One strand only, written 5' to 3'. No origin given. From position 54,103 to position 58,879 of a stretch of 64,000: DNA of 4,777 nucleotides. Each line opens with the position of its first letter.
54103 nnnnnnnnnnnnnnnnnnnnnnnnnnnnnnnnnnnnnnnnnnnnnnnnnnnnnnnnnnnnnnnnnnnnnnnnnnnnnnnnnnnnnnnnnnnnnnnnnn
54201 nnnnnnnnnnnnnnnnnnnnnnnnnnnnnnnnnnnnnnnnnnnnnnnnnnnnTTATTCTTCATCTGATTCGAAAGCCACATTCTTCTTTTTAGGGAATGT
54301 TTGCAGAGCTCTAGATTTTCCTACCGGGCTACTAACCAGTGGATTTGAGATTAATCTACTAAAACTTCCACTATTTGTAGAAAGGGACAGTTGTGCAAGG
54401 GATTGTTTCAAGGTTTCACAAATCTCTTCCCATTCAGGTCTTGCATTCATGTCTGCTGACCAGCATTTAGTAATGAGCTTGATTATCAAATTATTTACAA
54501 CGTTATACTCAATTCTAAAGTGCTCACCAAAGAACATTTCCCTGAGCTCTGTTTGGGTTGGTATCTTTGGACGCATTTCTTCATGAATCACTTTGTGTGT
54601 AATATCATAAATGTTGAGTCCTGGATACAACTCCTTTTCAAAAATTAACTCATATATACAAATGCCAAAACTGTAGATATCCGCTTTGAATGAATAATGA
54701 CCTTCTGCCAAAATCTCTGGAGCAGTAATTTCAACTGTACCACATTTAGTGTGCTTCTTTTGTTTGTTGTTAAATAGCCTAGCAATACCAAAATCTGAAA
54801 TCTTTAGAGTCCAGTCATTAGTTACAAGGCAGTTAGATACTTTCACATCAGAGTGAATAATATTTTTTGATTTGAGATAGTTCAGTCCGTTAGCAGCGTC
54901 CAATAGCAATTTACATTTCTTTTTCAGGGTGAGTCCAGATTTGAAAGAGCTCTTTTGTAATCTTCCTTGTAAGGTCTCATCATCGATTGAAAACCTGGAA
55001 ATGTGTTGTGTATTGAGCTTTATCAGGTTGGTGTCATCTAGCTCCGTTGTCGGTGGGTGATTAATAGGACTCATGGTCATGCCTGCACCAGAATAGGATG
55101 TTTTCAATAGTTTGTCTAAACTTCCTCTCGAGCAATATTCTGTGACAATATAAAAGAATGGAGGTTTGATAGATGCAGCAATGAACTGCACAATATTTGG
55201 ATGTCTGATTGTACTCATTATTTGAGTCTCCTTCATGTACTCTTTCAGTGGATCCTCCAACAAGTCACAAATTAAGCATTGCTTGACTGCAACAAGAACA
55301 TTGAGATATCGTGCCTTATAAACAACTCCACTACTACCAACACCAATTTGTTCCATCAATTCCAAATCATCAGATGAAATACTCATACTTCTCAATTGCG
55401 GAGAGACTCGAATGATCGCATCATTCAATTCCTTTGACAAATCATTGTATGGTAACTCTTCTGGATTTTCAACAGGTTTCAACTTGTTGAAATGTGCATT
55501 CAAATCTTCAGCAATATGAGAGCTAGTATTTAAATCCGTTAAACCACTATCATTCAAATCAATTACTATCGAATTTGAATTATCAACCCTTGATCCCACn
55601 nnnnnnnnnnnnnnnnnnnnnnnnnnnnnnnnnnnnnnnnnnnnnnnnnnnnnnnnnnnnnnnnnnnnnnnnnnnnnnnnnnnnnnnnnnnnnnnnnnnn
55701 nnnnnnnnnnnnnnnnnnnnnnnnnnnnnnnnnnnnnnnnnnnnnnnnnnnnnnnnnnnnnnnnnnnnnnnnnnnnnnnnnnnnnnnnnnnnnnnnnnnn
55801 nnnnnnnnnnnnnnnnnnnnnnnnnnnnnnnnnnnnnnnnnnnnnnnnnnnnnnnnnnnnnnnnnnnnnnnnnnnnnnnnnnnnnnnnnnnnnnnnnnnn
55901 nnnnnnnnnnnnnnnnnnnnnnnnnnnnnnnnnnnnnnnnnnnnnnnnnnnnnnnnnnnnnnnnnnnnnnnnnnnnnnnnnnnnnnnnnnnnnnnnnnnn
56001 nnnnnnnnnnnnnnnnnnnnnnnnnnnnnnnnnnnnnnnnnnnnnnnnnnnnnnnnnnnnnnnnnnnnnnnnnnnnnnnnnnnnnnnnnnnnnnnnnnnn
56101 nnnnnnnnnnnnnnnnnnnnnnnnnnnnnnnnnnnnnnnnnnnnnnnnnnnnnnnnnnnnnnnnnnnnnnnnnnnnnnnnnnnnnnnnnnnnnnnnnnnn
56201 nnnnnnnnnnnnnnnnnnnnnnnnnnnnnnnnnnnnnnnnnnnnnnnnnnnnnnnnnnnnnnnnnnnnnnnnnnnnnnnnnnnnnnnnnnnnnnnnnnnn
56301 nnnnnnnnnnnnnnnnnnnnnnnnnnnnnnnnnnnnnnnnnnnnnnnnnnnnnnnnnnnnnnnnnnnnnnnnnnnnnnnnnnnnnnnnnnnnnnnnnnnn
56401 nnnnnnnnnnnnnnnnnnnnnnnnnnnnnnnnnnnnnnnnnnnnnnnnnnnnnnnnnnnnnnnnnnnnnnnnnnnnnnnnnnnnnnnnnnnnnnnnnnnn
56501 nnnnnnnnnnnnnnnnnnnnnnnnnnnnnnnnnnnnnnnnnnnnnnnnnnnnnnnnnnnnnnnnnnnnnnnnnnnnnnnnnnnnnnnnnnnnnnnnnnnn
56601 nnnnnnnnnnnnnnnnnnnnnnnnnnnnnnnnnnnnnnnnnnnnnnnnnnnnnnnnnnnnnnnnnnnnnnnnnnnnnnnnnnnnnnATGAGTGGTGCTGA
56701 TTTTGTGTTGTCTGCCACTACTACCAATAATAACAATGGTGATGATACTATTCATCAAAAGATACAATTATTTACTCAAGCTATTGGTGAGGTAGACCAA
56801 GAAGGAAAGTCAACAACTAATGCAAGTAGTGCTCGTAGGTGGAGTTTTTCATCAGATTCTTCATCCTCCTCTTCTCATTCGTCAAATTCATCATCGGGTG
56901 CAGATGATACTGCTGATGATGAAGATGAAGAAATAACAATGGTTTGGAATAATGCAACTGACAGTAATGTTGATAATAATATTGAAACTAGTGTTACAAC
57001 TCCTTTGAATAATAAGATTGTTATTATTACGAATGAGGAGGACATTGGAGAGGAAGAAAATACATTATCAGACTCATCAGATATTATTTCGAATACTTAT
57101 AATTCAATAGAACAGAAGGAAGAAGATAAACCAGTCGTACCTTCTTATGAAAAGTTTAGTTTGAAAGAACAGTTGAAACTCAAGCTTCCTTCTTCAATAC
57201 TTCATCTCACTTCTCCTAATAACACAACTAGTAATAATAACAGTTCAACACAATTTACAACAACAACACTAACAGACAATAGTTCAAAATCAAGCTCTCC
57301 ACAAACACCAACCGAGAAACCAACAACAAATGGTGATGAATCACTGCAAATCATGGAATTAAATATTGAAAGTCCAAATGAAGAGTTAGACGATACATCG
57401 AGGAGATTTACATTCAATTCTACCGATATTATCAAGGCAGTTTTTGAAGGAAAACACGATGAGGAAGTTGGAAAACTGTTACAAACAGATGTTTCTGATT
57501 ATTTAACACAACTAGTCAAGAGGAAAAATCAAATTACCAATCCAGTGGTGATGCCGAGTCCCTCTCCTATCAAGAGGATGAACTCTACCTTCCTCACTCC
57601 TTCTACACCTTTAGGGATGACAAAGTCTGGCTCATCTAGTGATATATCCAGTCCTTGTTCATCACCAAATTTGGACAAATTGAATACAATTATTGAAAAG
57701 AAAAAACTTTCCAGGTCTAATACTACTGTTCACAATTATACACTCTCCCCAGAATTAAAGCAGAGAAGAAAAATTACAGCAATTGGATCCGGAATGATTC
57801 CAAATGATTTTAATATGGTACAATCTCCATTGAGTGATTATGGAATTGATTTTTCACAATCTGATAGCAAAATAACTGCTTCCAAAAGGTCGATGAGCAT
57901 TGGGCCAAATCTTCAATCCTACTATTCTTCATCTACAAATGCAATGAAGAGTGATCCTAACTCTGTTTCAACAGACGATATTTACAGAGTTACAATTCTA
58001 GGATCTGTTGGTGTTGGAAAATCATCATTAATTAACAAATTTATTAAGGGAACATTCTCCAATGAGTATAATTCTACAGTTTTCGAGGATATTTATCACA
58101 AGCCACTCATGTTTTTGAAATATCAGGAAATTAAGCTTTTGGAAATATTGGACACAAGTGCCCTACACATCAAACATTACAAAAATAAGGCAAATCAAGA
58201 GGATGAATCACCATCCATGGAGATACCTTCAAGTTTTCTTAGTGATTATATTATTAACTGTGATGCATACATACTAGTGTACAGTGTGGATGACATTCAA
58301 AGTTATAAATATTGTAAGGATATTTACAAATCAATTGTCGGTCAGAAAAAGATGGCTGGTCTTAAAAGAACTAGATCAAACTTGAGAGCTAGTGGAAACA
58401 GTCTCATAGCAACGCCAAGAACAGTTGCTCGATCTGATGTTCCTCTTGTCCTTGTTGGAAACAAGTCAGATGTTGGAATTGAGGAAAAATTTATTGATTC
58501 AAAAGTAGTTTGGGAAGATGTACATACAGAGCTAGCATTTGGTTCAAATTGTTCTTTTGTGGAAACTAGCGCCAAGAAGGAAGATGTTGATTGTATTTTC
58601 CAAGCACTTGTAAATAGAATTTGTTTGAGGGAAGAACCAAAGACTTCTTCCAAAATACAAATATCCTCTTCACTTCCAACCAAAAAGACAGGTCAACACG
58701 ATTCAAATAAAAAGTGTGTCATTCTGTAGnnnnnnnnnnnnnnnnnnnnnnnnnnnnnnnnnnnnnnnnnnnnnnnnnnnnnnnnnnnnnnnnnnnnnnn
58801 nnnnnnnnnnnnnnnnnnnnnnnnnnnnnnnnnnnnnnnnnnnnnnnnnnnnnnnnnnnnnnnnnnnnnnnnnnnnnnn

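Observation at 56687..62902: Block of two divergent Ras-like GTPases, both lacking the catalytic Gln, bracketing a head-to-head pair of F-box/LRR genes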

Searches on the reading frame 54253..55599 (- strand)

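Call 3: search_protein_families(library=pfam, proteins=[window:54253-55599:-], max_evalue=0.01)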
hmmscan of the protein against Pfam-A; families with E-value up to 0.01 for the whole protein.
window:54253-55599:- (448 aa): 4 families
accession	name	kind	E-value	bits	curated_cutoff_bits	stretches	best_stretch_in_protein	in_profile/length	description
PF07714.23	PK_Tyr_Ser-Thr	-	3.2e-51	174.6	23.1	1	79-397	1-258/258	Protein tyrosine and serine/threonine kinase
PF00069.31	Pkinase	-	1.3e-49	169.4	31.7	2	223-395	95-259/263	Protein kinase domain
PF17667.7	Pkinase_fungal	-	0.00038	19.7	24.1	1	231-311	291-379/387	Fungal protein kinase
PF14531.12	Kinase-like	-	0.0049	16.6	25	1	203-317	121-243/289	Kinase-like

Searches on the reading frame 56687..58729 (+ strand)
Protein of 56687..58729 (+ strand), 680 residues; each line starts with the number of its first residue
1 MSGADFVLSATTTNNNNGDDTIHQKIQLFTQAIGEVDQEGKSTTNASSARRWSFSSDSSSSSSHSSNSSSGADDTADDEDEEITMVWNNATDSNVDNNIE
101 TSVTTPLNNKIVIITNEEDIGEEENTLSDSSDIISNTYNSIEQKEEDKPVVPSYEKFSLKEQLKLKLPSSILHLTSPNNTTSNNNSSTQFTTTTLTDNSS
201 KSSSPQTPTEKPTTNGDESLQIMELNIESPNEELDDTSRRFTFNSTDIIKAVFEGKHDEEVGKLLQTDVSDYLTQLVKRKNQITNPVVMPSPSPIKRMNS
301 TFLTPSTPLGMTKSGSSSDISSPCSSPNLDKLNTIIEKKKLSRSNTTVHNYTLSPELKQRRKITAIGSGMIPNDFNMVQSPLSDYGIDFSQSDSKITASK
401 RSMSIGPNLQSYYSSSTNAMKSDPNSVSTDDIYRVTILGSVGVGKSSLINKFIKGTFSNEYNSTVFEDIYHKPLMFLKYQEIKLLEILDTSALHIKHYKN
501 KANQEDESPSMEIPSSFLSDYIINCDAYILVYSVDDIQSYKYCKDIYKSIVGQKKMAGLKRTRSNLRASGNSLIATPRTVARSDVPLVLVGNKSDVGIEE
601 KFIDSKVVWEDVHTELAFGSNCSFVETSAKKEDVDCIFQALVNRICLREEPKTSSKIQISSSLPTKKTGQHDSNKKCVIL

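Call 3: search_protein_families(library=pfam, proteins=[window:56687-58729:+], max_evalue=0.01)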
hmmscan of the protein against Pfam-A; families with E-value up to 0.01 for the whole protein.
window:56687-58729:+ (680 aa): 3 families
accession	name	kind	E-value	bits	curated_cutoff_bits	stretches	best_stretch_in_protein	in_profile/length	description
PF00071.28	Ras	-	7.1e-20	71.6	21.6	2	435-491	2-56/162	Ras family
PF08477.19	Roc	-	5.1e-08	33.6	27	1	434-491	1-64/119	Ras of Complex, Roc, domain of DAPkinase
PF01926.29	MMR_HSR1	-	0.0014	19.2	21.9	1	434-534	1-85/113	50S ribosome-binding GTPase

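Call 5: list_cluster_members(proteins=[window:56687-58729:+, window:59015-60157:-, window:61397-62902:-, window:54253-55599:-, window:16402-17256:+])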
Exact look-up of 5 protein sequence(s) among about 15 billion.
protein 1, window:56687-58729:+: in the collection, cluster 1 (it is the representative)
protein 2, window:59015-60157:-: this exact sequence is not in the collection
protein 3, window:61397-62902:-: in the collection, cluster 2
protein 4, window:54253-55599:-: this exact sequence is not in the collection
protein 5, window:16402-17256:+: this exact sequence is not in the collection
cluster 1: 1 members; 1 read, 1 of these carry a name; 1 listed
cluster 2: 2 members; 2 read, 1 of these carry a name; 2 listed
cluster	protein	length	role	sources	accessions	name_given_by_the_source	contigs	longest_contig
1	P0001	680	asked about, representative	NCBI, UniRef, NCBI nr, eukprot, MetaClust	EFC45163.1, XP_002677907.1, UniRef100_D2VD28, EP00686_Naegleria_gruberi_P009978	ras family small GTPase [Naegleria gruberi] | Ras family small GTPase n=1 Tax=Naegleria gruberi TaxID=5762 RepID=D2VD28_NAEGR | XP_002677907.1 ras family small GTPase [Naegleria gruberi strain NEG-M]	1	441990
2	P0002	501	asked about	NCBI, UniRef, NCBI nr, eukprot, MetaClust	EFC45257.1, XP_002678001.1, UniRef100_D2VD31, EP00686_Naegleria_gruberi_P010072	ras family small GTPase [Naegleria gruberi] | Ras family small GTPase n=1 Tax=Naegleria gruberi TaxID=5762 RepID=D2VD31_NAEGR | XP_002678001.1 ras family small GTPase [Naegleria gruberi strain NEG-M]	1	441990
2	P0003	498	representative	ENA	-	-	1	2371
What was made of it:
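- The window is N. gruberi NEG-M, and both proteins are annotated as 'ras family small GTPase' (call 5).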

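Call 9: search_solved_structures(query=window:56687-58729:+, max_evalue=0.00001, show_alignments=3)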
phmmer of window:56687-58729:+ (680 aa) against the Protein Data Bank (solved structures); distinct sequences matched with E-value up to 0.00001: 376 (the best 60 are shown).
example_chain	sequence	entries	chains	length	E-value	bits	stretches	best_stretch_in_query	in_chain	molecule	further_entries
4dxa_A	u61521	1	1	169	1.8e-12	49.7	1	433-492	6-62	Ras-related protein Rap-1b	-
6ba6_B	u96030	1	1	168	2e-12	49.6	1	433-492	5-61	Ras-related protein Rap-1b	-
7c7j_A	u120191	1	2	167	2e-12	49.5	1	433-492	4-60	Ras-related protein Rap-1b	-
7c7i_A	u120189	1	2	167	3.7e-12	48.7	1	433-492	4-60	Ras-related protein Rap-1b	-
4kvg_A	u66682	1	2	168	4.5e-12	48.4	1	433-492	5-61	Ras-related protein Rap-1A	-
3x1z_A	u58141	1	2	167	7.8e-12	47.6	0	433-492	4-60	Ras-related protein Rap-1b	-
3x1w_A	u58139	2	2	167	7.8e-12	47.6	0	433-492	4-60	Ras-related protein Rap-1b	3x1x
1gua_A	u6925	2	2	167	8.4e-12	47.5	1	433-492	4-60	RAP1A | Ras-related protein Rap-1A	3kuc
6axf_B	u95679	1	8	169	1.8e-11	46.4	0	433-492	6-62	Ras-related protein Rap-1b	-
8su8_B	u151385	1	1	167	1.8e-11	46.4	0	433-492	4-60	Ras-related protein Rap-1b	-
3brw_D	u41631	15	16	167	1.9e-11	46.4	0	433-492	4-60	Ras-related protein Rap-1b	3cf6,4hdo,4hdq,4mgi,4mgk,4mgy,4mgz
6kyk_C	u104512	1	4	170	1.9e-11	46.3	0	433-492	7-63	Ras-related protein Rap-1b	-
3x1y_A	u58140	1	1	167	2e-11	46.2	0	433-492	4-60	Ras-related protein Rap-1b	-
9bg7_A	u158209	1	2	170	2.1e-11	46.2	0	433-492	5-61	Isoform 2B of GTPase KRas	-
9hmr_A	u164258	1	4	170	2.1e-11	46.2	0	433-492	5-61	Isoform 2B of GTPase KRas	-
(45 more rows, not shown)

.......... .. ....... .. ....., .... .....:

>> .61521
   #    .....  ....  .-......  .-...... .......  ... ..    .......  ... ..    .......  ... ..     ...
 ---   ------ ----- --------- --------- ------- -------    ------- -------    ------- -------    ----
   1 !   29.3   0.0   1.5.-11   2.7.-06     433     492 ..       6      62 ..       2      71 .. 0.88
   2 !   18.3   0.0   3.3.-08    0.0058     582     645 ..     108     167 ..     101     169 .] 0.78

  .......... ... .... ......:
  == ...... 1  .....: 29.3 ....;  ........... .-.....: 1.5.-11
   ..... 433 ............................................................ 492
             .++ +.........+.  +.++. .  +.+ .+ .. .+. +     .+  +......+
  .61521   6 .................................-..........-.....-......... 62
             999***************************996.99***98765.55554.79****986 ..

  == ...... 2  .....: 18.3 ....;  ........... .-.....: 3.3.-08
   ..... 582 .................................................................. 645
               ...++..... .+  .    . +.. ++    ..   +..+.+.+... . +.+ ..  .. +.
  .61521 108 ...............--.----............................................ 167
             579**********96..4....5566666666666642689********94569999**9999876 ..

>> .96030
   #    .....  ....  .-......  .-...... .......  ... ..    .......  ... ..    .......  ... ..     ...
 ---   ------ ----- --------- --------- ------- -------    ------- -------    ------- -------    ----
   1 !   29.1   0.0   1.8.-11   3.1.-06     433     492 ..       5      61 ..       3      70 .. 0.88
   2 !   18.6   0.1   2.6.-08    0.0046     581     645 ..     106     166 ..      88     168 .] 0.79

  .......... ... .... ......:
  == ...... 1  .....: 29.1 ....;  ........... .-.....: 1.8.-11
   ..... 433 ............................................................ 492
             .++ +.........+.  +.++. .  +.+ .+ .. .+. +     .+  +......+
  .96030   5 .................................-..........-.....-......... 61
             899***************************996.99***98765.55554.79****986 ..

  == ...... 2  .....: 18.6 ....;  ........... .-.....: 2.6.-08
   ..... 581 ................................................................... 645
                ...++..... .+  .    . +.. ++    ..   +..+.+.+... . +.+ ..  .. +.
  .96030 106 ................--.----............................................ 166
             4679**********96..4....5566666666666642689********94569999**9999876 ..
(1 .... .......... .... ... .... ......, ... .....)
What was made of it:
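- Closest known: Rap1. Same: The top hit is the Rap1b G12V mutant, with an identical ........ P-loop (call 9).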

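Call 17: find_encoding_contigs(protein=P0003, flank=5000)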
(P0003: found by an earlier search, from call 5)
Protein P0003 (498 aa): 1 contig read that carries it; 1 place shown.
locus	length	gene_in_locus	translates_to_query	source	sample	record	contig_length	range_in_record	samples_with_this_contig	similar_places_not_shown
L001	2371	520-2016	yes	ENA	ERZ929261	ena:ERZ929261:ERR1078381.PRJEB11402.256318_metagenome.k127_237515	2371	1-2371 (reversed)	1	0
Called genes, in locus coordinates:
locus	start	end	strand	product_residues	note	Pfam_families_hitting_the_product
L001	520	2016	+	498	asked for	PF00025:Arf, PF00009:GTP_EFTU (faint), PF00071:Ras, PF08477:Roc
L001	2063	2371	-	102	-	?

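Call 29: find_encoding_contigs(protein=P0001, flank=10000)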
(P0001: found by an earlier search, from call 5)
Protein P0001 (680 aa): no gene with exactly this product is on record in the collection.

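Call 30: find_encoding_contigs(protein=P0002, flank=10000)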
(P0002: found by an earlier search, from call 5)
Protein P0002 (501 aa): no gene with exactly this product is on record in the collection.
